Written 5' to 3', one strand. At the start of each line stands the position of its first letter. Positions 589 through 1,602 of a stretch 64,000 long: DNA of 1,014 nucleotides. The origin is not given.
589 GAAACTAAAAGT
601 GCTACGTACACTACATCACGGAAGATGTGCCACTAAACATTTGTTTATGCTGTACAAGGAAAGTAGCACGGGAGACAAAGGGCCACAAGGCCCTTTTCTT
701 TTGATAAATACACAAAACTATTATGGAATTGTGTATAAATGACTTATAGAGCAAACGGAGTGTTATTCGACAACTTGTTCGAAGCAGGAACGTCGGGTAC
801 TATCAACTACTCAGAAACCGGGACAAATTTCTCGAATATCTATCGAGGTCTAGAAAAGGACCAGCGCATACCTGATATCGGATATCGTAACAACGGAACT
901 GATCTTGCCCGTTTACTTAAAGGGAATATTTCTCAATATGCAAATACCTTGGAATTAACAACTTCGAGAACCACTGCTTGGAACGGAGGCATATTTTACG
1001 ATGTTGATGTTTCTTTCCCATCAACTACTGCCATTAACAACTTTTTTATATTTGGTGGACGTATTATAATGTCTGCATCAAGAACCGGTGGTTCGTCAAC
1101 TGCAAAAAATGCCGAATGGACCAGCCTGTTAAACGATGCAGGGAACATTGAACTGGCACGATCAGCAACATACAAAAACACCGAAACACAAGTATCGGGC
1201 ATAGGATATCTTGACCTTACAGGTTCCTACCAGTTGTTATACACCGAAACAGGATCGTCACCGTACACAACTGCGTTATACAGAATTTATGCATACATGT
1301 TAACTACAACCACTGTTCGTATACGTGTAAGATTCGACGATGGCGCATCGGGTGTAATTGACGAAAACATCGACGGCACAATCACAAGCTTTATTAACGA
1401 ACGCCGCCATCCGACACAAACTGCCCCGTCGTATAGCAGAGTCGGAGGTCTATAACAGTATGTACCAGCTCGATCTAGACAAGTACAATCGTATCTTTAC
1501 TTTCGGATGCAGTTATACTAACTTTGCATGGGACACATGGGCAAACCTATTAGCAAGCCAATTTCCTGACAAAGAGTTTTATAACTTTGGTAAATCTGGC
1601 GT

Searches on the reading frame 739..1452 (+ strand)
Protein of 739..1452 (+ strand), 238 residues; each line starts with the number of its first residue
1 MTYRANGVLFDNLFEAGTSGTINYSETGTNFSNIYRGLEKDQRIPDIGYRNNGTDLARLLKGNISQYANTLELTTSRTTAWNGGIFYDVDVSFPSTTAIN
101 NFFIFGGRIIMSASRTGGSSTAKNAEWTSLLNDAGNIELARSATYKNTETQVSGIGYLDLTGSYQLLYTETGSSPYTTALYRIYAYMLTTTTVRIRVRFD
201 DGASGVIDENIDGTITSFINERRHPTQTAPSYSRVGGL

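Call 35: search_protein_families(library=pfam, proteins=[window:739-1452:+], max_evalue=0.01)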
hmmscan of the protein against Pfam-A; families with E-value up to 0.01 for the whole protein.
window:739-1452:+ (238 aa): 0 families

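Call 69: find_encoding_contigs(protein=window:739-1452:+, flank=10000, max_places=3)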
Protein window:739-1452:+ (238 aa): 7 contigs read that carry it; 3 places shown.
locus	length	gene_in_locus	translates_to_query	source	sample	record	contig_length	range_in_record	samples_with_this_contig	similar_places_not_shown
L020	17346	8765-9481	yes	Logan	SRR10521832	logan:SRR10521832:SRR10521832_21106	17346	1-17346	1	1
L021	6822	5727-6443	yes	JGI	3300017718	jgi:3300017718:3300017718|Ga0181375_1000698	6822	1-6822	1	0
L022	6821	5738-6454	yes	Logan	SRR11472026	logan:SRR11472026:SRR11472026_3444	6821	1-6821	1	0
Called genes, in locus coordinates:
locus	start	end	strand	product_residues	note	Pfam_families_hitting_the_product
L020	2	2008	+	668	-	?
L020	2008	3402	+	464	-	PF13385:Laminin_G_3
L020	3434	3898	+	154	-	-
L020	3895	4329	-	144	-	PF00293:NUDIX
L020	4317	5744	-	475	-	PF16724:T4-gp15_tss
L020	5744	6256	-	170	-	PF01541:GIY-YIG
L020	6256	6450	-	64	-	-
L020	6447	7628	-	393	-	-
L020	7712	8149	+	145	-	-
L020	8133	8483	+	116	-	-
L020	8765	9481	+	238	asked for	-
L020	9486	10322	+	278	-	-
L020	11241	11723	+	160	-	-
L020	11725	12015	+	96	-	-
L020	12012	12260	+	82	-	-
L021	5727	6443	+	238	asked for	-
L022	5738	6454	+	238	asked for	-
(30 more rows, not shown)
